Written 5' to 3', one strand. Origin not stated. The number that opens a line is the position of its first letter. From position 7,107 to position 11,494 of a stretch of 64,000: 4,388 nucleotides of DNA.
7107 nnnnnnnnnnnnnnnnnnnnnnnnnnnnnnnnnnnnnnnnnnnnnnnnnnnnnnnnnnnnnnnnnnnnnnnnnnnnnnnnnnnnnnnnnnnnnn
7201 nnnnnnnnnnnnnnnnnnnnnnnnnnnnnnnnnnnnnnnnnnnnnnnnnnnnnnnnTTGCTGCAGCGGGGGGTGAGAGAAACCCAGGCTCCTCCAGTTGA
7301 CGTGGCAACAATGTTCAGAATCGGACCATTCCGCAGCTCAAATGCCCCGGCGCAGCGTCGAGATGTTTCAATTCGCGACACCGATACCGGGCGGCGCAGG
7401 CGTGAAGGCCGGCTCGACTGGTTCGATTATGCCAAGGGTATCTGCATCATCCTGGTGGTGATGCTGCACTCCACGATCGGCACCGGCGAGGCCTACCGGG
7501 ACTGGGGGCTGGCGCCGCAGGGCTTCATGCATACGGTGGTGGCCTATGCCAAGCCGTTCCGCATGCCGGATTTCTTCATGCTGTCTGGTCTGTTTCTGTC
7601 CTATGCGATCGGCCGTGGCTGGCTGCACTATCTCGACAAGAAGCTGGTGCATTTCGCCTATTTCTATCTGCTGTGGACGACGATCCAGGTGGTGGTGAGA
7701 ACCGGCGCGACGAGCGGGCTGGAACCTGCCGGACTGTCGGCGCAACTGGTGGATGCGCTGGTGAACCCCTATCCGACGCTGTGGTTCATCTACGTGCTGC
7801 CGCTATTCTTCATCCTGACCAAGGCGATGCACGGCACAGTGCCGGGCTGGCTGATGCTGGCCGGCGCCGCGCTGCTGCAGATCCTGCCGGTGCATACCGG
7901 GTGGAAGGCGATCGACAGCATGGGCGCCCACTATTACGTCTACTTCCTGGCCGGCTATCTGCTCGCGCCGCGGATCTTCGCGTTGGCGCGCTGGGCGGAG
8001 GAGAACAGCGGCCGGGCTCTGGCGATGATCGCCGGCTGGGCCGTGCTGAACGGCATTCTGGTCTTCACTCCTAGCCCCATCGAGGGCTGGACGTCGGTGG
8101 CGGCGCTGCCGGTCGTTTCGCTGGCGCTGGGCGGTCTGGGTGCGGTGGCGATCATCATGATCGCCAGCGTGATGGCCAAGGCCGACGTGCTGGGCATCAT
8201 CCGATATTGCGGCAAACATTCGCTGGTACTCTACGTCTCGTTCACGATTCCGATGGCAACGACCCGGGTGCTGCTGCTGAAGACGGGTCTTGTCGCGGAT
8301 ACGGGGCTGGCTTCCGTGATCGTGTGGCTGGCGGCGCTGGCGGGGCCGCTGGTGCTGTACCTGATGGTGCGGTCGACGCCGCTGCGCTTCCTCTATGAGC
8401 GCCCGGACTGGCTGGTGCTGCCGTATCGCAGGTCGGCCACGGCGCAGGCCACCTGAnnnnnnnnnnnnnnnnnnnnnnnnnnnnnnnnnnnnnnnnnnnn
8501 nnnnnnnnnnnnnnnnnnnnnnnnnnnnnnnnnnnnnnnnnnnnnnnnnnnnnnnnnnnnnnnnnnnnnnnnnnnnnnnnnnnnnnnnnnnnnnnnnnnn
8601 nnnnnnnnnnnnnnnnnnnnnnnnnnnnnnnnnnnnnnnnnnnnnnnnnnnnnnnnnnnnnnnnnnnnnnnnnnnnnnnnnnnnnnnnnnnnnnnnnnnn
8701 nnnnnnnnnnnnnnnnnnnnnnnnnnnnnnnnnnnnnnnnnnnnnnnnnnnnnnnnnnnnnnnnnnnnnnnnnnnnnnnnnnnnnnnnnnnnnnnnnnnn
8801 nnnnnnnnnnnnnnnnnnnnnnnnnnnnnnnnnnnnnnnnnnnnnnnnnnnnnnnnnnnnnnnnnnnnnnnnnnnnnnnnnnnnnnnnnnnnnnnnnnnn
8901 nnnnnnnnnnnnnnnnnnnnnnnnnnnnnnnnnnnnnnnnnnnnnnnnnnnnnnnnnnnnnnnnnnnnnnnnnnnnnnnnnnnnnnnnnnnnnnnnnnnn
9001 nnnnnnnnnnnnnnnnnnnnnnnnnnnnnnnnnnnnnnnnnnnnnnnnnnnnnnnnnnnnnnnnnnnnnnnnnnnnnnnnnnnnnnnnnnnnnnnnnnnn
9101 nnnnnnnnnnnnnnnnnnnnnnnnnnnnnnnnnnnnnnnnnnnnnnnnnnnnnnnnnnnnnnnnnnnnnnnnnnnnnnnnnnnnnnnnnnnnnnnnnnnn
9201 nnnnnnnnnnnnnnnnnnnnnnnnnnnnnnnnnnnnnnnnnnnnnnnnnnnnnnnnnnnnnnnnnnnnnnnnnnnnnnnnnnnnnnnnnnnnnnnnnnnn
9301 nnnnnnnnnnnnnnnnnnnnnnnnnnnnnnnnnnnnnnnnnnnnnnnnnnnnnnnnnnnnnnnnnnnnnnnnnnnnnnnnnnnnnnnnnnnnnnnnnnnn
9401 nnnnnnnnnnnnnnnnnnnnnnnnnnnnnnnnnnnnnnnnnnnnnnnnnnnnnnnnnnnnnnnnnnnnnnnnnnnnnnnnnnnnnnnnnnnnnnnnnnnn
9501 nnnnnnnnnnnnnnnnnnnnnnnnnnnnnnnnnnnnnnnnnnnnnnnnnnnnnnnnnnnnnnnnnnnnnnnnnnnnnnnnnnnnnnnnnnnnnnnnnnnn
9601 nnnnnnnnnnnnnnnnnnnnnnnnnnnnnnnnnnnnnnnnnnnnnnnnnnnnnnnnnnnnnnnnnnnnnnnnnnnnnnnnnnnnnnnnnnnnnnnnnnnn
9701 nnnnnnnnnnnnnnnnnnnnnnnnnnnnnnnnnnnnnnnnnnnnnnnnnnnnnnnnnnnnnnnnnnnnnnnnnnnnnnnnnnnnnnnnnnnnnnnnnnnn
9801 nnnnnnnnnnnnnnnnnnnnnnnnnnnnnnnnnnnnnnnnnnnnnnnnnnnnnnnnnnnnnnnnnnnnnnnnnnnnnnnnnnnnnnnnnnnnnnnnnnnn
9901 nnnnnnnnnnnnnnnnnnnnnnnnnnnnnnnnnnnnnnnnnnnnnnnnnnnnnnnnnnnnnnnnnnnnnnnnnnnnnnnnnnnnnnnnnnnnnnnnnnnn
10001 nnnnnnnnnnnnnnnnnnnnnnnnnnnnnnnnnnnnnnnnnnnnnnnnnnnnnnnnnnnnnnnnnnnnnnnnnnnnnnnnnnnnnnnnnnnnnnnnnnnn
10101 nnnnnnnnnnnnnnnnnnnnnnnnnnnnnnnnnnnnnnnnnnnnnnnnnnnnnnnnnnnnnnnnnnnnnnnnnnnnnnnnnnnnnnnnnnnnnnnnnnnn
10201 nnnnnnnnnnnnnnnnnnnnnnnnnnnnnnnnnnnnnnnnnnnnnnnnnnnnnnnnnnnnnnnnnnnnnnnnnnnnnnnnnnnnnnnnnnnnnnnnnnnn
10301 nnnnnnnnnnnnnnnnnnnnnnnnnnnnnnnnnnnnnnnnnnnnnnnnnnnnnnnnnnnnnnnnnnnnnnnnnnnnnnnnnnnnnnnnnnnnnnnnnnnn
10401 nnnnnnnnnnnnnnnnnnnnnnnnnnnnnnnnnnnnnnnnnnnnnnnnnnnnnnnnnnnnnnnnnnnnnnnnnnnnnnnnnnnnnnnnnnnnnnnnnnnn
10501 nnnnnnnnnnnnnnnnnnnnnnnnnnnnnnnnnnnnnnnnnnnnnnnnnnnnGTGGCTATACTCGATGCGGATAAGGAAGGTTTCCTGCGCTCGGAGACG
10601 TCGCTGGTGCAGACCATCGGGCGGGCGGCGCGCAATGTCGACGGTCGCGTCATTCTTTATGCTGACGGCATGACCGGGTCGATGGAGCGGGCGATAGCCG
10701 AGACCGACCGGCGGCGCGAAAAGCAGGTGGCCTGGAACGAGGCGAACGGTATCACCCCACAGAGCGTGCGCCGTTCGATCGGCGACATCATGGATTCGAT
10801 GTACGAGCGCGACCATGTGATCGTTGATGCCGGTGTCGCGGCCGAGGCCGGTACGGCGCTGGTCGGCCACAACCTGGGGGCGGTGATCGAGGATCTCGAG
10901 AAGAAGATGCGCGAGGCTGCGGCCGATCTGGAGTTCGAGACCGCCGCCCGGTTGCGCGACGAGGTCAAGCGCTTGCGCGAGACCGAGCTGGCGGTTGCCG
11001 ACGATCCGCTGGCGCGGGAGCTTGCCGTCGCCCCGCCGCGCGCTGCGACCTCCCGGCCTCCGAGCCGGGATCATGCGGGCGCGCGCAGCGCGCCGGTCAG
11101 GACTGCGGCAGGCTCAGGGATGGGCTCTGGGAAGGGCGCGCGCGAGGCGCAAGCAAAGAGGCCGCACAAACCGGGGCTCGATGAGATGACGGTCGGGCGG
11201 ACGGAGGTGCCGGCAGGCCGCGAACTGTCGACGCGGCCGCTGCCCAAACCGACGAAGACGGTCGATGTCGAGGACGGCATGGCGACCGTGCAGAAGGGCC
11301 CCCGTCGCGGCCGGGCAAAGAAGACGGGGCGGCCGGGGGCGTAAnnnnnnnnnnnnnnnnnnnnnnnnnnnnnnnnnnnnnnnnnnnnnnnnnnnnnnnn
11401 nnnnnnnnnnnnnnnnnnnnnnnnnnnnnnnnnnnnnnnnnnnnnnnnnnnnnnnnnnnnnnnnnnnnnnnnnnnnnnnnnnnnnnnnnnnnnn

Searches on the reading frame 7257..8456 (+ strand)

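Call 91: search_protein_families(library=pfam, proteins=[window:7257-8456:+], max_evalue=0.0001)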
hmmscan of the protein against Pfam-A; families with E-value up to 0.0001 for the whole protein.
window:7257-8456:+ (399 aa): 1 family
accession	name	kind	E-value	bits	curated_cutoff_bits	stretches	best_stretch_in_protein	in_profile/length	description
PF01757.29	Acyl_transf_3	-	4.1e-29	102.1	31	1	54-368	2-325/326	Acyltransferase domain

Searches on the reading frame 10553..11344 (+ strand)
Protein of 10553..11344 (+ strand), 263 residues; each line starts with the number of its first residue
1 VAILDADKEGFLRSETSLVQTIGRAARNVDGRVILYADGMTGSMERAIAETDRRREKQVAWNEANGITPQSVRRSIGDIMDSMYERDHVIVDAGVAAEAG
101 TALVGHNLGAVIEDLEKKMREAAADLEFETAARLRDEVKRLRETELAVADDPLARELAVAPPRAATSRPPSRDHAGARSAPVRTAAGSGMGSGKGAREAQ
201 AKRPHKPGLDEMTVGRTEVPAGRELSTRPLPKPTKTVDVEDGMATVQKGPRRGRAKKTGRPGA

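Call 91: search_protein_families(library=pfam, proteins=[window:10553-11344:+], max_evalue=0.0001)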
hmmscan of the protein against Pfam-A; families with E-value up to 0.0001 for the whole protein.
window:10553-11344:+ (263 aa): 2 families
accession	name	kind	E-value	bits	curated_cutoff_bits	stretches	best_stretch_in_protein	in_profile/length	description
PF12344.14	UvrB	-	1.2e-20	73.5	27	1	35-76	1-42/43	Ultra-violet resistance protein B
PF02151.25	UVR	-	5.9e-11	42.2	21.5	1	111-143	3-35/36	UvrB/uvrC motif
